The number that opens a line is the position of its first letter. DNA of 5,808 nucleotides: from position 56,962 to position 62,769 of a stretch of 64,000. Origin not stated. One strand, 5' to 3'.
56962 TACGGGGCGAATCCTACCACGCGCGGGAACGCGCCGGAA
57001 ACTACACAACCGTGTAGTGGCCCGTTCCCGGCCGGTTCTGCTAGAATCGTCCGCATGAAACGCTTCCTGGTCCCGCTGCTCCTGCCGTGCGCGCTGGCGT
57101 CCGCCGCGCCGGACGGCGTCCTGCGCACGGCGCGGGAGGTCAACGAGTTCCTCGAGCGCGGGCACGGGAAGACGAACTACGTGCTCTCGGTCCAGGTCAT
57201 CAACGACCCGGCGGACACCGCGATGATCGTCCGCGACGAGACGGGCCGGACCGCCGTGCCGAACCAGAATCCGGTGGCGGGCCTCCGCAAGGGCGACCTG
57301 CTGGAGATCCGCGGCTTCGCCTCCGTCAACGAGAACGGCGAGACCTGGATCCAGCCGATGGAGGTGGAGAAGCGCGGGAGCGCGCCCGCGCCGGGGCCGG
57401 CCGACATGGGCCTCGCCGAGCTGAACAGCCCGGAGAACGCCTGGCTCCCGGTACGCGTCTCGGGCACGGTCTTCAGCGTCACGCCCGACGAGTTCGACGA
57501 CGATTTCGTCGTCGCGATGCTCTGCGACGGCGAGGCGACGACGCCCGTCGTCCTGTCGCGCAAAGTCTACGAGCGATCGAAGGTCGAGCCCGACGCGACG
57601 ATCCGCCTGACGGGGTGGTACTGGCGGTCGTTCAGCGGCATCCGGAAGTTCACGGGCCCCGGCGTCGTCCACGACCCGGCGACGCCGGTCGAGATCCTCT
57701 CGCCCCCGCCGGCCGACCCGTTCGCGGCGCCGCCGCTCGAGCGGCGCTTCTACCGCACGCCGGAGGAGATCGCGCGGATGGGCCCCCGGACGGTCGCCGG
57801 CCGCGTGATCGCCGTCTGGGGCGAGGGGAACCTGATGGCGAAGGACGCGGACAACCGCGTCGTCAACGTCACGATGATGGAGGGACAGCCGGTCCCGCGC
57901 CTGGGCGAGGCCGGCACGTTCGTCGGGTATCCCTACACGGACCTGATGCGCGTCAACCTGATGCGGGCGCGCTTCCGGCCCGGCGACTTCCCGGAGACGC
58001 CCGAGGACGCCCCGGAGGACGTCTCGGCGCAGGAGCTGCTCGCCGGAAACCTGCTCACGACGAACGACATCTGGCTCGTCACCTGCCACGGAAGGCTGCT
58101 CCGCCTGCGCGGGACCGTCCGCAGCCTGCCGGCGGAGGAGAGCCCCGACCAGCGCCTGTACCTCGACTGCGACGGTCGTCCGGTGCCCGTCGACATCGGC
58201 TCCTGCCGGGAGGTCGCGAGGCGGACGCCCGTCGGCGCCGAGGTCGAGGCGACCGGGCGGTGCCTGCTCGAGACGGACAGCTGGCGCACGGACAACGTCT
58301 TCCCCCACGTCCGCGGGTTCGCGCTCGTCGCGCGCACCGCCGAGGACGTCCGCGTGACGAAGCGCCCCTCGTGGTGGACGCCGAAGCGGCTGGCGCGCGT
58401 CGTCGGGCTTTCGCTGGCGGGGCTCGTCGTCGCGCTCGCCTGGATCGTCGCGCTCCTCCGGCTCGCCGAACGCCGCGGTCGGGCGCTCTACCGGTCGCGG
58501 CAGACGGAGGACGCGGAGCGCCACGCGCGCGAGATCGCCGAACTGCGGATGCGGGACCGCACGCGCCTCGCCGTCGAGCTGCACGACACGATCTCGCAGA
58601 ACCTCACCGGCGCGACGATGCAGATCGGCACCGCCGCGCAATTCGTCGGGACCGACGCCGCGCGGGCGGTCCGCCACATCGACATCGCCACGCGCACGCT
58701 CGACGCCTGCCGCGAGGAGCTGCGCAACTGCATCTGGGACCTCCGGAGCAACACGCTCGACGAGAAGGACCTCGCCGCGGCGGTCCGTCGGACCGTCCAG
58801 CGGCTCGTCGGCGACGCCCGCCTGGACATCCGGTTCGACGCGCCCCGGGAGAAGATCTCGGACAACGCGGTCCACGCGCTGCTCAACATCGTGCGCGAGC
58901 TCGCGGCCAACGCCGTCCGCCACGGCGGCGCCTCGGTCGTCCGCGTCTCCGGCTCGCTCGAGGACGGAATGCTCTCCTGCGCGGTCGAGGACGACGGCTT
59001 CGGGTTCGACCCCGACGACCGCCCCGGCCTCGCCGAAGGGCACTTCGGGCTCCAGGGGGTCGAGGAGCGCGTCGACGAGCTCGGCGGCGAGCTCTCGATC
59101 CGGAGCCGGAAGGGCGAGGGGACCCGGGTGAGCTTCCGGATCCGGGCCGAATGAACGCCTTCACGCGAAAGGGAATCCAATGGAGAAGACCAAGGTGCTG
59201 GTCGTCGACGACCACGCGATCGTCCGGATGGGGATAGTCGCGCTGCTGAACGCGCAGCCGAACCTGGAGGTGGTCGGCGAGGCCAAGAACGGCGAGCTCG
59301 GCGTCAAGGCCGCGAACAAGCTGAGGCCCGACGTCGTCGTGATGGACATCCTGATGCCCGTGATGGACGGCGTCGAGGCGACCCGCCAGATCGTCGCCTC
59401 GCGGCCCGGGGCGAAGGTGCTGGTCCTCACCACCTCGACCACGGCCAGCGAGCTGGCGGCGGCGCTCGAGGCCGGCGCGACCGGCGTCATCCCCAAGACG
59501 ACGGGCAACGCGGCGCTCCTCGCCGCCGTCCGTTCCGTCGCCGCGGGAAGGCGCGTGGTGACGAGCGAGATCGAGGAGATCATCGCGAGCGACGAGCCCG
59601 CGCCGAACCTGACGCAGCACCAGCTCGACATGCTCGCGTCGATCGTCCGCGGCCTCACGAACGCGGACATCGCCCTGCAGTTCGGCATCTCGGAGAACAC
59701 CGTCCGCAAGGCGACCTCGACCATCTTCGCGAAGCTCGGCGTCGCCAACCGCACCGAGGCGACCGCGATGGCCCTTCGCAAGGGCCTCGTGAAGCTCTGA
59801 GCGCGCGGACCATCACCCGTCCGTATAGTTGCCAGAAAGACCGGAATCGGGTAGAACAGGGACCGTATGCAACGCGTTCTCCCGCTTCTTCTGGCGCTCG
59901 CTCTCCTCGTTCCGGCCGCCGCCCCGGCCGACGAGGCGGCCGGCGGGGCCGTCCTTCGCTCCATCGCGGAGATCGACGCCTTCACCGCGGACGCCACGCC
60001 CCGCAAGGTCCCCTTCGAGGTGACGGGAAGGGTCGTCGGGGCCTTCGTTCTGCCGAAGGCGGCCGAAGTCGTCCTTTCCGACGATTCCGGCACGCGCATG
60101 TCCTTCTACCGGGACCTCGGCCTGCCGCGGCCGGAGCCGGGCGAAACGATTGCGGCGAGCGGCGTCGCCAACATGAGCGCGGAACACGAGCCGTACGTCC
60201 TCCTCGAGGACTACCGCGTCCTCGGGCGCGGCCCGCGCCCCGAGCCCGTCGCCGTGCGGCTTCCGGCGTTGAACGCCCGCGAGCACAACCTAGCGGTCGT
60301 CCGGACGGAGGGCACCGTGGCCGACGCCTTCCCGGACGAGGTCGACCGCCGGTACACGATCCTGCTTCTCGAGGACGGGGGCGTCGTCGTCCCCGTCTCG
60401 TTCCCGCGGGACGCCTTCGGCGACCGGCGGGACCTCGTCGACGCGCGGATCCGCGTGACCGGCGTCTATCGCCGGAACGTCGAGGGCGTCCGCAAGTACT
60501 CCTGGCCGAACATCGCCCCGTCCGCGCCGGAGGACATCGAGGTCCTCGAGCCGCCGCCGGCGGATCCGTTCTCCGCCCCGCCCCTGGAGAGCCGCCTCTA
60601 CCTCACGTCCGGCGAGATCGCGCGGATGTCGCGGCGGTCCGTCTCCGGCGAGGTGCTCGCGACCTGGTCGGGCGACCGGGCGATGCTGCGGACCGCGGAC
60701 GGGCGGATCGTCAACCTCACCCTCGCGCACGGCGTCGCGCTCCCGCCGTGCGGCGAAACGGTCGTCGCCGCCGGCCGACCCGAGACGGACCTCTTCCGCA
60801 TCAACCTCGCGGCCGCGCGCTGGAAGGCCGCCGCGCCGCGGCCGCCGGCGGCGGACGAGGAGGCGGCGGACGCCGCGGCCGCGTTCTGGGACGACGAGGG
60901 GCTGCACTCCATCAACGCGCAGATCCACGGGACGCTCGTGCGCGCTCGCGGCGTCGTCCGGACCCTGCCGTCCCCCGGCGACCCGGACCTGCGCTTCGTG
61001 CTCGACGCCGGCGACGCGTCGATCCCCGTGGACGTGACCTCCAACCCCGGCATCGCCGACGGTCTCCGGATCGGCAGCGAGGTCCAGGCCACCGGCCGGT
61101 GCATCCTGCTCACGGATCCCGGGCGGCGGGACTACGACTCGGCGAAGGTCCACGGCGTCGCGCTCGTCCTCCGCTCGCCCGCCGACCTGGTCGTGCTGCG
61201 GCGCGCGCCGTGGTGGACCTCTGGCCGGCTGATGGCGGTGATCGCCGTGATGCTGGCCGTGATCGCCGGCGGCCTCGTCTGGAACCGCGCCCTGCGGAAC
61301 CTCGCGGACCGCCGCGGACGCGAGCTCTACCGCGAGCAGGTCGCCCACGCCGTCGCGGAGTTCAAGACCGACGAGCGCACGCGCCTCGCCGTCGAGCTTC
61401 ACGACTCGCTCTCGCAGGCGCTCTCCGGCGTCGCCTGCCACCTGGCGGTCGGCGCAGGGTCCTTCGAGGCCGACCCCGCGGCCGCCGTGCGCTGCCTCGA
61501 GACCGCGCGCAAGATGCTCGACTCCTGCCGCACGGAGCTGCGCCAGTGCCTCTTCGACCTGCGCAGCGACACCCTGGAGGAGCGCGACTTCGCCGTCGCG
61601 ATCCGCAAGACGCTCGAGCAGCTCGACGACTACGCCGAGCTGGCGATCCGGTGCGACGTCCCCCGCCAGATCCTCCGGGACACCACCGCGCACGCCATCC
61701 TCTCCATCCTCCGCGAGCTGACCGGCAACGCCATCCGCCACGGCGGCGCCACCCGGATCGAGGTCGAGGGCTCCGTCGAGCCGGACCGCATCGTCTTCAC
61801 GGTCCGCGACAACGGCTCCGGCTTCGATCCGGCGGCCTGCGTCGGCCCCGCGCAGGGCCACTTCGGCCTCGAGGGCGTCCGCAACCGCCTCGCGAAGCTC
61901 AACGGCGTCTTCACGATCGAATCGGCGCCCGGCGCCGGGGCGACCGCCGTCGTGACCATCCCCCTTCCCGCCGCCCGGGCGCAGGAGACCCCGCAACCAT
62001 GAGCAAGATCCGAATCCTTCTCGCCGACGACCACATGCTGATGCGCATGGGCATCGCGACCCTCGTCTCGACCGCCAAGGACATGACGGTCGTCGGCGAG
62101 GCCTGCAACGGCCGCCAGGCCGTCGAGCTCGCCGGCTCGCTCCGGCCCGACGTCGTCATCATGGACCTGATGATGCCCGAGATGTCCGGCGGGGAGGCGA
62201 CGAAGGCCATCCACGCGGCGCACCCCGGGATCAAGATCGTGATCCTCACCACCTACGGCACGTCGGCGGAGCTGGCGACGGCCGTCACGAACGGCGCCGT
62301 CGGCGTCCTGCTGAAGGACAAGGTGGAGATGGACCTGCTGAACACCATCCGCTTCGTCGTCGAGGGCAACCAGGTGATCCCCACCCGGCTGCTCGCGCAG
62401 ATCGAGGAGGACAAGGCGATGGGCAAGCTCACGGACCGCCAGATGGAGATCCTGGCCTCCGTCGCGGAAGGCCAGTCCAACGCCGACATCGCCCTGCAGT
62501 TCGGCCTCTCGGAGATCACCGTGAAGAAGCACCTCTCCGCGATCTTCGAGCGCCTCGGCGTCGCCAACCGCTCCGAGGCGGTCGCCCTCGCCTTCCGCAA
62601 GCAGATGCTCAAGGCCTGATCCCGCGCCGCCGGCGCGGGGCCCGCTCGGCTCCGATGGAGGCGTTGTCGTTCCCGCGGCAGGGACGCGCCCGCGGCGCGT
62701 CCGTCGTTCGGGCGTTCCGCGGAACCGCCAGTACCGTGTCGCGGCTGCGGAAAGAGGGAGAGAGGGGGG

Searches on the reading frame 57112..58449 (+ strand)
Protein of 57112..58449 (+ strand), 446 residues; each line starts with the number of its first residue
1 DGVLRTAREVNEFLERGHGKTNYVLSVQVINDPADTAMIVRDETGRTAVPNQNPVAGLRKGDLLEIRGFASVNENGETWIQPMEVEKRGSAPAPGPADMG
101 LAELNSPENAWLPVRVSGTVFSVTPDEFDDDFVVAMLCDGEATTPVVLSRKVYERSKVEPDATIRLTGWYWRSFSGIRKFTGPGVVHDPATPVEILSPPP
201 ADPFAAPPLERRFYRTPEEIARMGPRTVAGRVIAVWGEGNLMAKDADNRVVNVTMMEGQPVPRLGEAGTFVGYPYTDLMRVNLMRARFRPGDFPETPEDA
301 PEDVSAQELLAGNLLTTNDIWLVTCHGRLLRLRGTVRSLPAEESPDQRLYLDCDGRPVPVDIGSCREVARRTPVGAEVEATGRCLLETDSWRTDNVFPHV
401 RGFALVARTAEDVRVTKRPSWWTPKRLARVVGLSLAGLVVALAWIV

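Call 78: predict_structure(alignment_id=A4)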
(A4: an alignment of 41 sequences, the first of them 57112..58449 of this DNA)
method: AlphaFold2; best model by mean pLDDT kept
length: 446 residues; sequences in the alignment: 41
mean_pLDDT: 89.1   pTM: 0.77
mean pLDDT of the five models: 89.1, 88.2, 88.1, 87.3, 87.1
residues with pLDDT >= 90: 292; 70-90: 124; 50-70: 30; < 50: 0
segments of 3 or more residues with pLDDT < 50: none
pLDDT, mean of each block of 10 residues (from residue 1): 88 91 96 81 93 83 95 89 94 94 88 95 89 91 91 93 94 71 86 94 92 75 89 93 93 92 95 86 94 87 89 70 84 95 89 93 93 94 89 68 93 92 81 96 94
secondary structure, 60 per line:
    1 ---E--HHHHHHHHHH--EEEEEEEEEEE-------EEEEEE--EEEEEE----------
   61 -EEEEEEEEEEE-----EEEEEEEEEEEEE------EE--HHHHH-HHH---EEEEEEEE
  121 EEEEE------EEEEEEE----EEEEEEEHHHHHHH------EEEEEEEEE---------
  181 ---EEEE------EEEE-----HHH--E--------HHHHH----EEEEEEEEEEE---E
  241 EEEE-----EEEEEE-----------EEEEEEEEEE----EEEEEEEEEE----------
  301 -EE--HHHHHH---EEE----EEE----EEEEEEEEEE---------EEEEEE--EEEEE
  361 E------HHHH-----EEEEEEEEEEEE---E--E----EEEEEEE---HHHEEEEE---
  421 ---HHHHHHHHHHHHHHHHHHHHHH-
elements in order: H7-16 E19-29 E37-42 E45-50 E62-72 E78-90 H101-105 E113-125 E132-138 E143-149 H150-156 E163-171 E184-187 E194-197 H217-221 E226-236 E240-244 E250-255 E267-276 E281-290 H306-311 E315-317 E322-324 E329-338 E348-353 E356-361 H368-371 E377-388 E400-406 E413-417 H424-445

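Call 81: fold_search(model_id=the predicted structure, library=pdb)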
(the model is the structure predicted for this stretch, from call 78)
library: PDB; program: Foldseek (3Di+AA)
matches with E <= 10: 1554; with E <= 0.001: 171
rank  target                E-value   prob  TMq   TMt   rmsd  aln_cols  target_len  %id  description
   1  5z7d_A                6.3e-10  1.00  0.21  0.24  21.3       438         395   13  p204HINab-dsDNA complex structure (released 2019-01-30)
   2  5z7d_C                1.7e-08  1.00  0.21  0.23  17.2       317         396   11  p204HINab-dsDNA complex structure (released 2019-01-30)
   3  9pd4_N                7.3e-07  1.00  0.24  0.24  19.5       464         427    9  NER dual incision complex - DuIM (released 2026-02-18)
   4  7yny_H                4.2e-06  1.00  0.17  0.21  16.2       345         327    7  Crystal structure of baculovirus LEF-3 from Helicoverpa armigera nucleopolyhedrovirus (released 2023-01-25)
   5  4gop_C                5.2e-06  1.00  0.21  0.21  22.2       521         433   10  Structure and Conformational Change of a Replication Protein A Heterotrimer Bound to ssDNA (released 2012-11-28)
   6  7ypo_A                6.1e-06  1.00  0.26  0.32  12.8       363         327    7  Cryo-EM structure of baculovirus LEF-3 in complex with ssDNA (released 2023-01-25)
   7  6w6w_A                6.5e-06  1.00  0.21  0.12  24.0       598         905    8  Cryo-EM structure of CST bound to telomeric single-stranded DNA (released 2020-06-03)
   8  8tc7_D                1.3e-05  1.00  0.21  0.21  19.8       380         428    9  Human asparaginyl-tRNA synthetase, apo form (released 2024-02-07)
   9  9gut_B                1.6e-05  0.95  0.13  0.11  21.5       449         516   13  30S mRNA delivery complex (bS1 resolved) (released 2024-11-20)
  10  7yny_C                2.3e-05  1.00  0.19  0.24  14.4       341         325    7  Crystal structure of baculovirus LEF-3 from Helicoverpa armigera nucleopolyhedrovirus (released 2023-01-25)
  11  6oe9                  2.5e-05  1.00  0.21  0.38   8.4       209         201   15  Crystal structure of p204 HIN1 domain (released 2019-07-10)
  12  8oej_D                2.6e-05  1.00  0.17  0.26  15.1       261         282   12  Extended RPA-DNA nucleoprotein filament (released 2023-05-10)
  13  8tc7_C                2.9e-05  1.00  0.21  0.21  19.6       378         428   10  Human asparaginyl-tRNA synthetase, apo form (released 2024-02-07)
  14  8tc8_A                3.0e-05  1.00  0.21  0.21  19.4       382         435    9  Human asparaginyl-tRNA synthetase bound to adenosine 5'-sulfamate (released 2024-02-07)
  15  4l5q                  3.4e-05  1.00  0.21  0.39   7.9       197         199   12  Crystal structure of p202 HIN1 (released 2013-07-31)
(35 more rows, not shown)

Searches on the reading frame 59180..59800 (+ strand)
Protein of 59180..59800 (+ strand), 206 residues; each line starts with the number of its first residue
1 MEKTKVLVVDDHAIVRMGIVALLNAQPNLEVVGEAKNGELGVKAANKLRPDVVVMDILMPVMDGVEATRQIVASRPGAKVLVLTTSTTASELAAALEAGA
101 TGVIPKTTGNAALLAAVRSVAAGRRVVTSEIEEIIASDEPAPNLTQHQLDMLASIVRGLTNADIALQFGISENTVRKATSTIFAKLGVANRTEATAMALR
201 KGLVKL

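Call 11: search_protein_families(library=pfam, proteins=[window:59180-59800:+], max_evalue=0.01)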
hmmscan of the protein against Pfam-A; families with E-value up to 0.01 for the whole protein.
window:59180-59800:+ (206 aa): 5 families
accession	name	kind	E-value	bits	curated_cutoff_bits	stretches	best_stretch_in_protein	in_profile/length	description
PF00072.30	Response_reg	-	5.9e-26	91.3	30.2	1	6-118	1-111/111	Response regulator receiver domain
PF00196.25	GerE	-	2.3e-13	50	23.5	1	143-198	2-57/57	Bacterial regulatory proteins, luxR family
PF08281.18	Sigma70_r4_2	-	0.00025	21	25.7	1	156-179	24-47/54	Sigma-70, region 4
PF13384.12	HTH_23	-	0.0066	16.7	24.6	0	157-177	16-36/50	Homeodomain-like domain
PF13613.12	HTH_Tnp_4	-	0.0095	16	27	0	158-177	19-38/53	Helix-turn-helix of DDE superfamily endonuclease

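Call 43: search_solved_structures(query=window:59180-59800:+, max_evalue=1e-10, show_alignments=2)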
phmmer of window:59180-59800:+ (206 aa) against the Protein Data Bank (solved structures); distinct sequences matched with E-value up to 1e-10: 45.
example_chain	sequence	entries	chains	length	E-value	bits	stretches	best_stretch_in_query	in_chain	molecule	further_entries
5hev_A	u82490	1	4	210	6.7e-38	133.2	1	5-205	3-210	Response regulator protein VraR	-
7ve6_A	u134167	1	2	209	2.3e-34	121.7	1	4-204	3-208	Response regulator protein VraR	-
4gvp_A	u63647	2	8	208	2.6e-34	121.5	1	5-204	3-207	Response regulator protein vraR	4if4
3c3w_A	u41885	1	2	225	1.1e-30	109.7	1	4-198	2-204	TWO COMPONENT TRANSCRIPTIONAL REGULATORY PROTEIN DEVR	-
4zmr_A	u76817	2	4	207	3.2e-29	105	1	4-202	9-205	Response regulator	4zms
4hye_A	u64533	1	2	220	3.7e-29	104.8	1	4-202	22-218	Response regulator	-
4yn8_A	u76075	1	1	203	4.9e-29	104.3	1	4-201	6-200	Response regulator ChrA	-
1a04_A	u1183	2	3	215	7.7e-27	97.2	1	2-196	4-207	NITRATE/NITRITE RESPONSE REGULATOR PROTEIN NARL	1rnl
4ldz_A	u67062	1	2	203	7.9e-26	93.9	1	6-203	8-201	Transcriptional regulatory protein DesR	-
3cz5_A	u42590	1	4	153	1.2e-21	80.3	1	4-138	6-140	Two-component response regulator, LuxR family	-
6er7_A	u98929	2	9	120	7.8e-20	74.4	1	5-108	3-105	120aa long hypothetical chemotaxis protein (CheY)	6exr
3t8y_A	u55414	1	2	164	2.8e-17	66.1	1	5-113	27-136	Chemotaxis response regulator protein-glutamate methylesterase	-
4le0_A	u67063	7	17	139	6.8e-17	64.8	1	6-137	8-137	Transcriptional regulatory protein DesR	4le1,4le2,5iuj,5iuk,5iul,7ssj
1tmy_A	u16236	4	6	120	9.6e-17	64.3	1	5-118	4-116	CHEY PROTEIN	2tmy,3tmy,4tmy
4iga_A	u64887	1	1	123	1e-16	64.3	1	5-118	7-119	Chemotaxis protein CheY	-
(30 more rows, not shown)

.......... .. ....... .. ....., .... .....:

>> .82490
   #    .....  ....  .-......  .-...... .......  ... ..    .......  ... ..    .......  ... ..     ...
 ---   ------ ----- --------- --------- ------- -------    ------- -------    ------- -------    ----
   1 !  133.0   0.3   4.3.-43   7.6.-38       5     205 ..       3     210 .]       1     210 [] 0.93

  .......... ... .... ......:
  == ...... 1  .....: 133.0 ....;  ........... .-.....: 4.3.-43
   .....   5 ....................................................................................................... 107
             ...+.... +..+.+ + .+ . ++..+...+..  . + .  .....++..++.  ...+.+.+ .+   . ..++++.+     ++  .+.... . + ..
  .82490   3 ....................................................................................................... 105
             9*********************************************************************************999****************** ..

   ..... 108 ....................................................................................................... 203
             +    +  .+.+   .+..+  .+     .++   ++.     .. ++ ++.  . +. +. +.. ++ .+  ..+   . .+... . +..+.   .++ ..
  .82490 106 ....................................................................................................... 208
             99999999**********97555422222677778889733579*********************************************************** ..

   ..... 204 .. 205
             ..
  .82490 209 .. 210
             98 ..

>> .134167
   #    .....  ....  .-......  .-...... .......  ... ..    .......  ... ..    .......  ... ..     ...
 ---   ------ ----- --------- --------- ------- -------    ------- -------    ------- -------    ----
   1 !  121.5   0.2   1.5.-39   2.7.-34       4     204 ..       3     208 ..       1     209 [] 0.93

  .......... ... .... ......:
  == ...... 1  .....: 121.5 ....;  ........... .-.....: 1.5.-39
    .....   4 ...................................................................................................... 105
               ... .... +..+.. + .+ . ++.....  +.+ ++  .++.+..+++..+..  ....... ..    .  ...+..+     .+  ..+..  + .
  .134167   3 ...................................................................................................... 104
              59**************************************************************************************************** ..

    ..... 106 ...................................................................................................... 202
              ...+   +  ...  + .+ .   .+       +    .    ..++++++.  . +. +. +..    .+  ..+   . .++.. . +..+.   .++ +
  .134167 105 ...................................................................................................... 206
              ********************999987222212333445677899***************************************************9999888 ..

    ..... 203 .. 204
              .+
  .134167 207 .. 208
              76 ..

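Call 44: search_protein_families(library=ncbifam, proteins=[window:59180-59800:+], max_evalue=0.001)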
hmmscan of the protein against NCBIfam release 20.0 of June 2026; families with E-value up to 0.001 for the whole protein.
window:59180-59800:+ (206 aa): 96 families (the best 25 are shown)
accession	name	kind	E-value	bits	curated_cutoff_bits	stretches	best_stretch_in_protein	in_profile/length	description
NF007018.1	PRK09483.1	equivalog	3.7e-39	134.6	280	1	5-205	3-210/217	UvrY/SirA/GacA family response regulator transcription factor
NF007935.0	PRK10651.1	equivalog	1.6e-37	128.8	250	1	2-198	5-210/216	two-component system response regulator NarL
NF052445.1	RespRegMctR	equivalog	1.7e-35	122.3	300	1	4-203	2-204/205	two-component system response regulator MctR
NF011896.0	PRK15369.1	equivalog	1.4e-34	119.5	242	1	2-203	2-209/211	two component system response regulator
NF007708.0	PRK10403.1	equivalog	6.1e-34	117.4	343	1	4-200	7-210/215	nitrate/nitrite response regulator protein NarP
NF047785.1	respo_reg_MadR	equivalog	9.6e-33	113.3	300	1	5-204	2-209/209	MadR family response regulator transcription factor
NF001965.0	PRK00742.1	subfamily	1e-29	103.9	293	1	2-112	2-113/357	chemotaxis-specific protein-glutamate methyltransferase CheB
NF007685.0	PRK10360.1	equivalog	2.9e-23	82.7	258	1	5-194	3-188/196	response regulator transcription factor UhpA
NF009206.0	PRK12555.1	subfamily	2.1e-22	79.5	342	1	5-109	2-107/340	chemotaxis-specific protein-glutamate methyltransferase CheB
NF007403.0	PRK09935.1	equivalog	4e-22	78.9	271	1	1-195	1-201/210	fimbria biosynthesis transcriptional regulator FimZ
NF041367.1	CheY_Halo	equivalog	2.2e-21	76.4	200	1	6-120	1-113/114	chemotaxis protein CheY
NF041830.1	RR_TF_ErdR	exception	1.2e-19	70.9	390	1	5-196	3-203/213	response regulator transcription factor ErdR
NF007419.0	PRK09958.1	equivalog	5.6e-18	65.3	251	1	6-198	3-198/204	acid-sensing system DNA-binding response regulator EvgA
NF006900.1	PRK09390.1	equivalog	6e-18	65.1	255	1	2-202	3-201/203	response regulator FixJ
TIGR02875.1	spore_0_A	equivalog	1.4e-15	57.2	200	1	3-133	2-131/262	sporulation transcription factor Spo0A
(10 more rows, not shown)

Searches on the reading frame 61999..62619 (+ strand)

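Call 44: search_protein_families(library=ncbifam, proteins=[window:61999-62619:+], max_evalue=0.001)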
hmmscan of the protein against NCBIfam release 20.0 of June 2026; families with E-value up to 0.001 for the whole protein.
window:61999-62619:+ (206 aa): 88 families (the best 25 are shown)
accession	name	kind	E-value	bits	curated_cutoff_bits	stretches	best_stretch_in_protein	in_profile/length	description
NF007935.0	PRK10651.1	equivalog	1.4e-39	135.5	250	1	3-201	6-213/216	two-component system response regulator NarL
NF052445.1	RespRegMctR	equivalog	2.4e-37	128.4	300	1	3-201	1-202/205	two-component system response regulator MctR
NF007018.1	PRK09483.1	equivalog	4.9e-35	121.1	280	1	4-206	2-211/217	UvrY/SirA/GacA family response regulator transcription factor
NF047785.1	respo_reg_MadR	equivalog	7.4e-35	120.2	300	1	4-202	1-207/209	MadR family response regulator transcription factor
NF007708.0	PRK10403.1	equivalog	2.5e-32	112.1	343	1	4-199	7-209/215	nitrate/nitrite response regulator protein NarP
NF011896.0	PRK15369.1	equivalog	4.6e-28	98.3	242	1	2-201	2-207/211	two component system response regulator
NF001965.0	PRK00742.1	subfamily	6.9e-22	78.1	293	1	2-111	2-112/357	chemotaxis-specific protein-glutamate methyltransferase CheB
NF007403.0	PRK09935.1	equivalog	2e-21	76.6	271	1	4-198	4-204/210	fimbria biosynthesis transcriptional regulator FimZ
NF007685.0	PRK10360.1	equivalog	5.3e-21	75.3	258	1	4-194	2-188/196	response regulator transcription factor UhpA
NF041830.1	RR_TF_ErdR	exception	2.5e-20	73.1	390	1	5-197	3-204/213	response regulator transcription factor ErdR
NF041367.1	CheY_Halo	equivalog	1.8e-18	67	200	1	6-118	1-111/114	chemotaxis protein CheY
NF009206.0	PRK12555.1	subfamily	1.4e-16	60.4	342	1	4-110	1-108/340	chemotaxis-specific protein-glutamate methyltransferase CheB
NF008098.0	PRK10840.1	equivalog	3.3e-15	56.2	235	1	1-191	1-198/216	response regulator transcription factor RcsB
TIGR03020.2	EpsA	equivalog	3.4e-15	56.4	170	1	135-198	182-245/247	XrtB/PEP-CTERM-associated transcriptional regulator EpsA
NF006900.1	PRK09390.1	equivalog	4.8e-15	55.6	255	1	3-202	4-201/203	response regulator FixJ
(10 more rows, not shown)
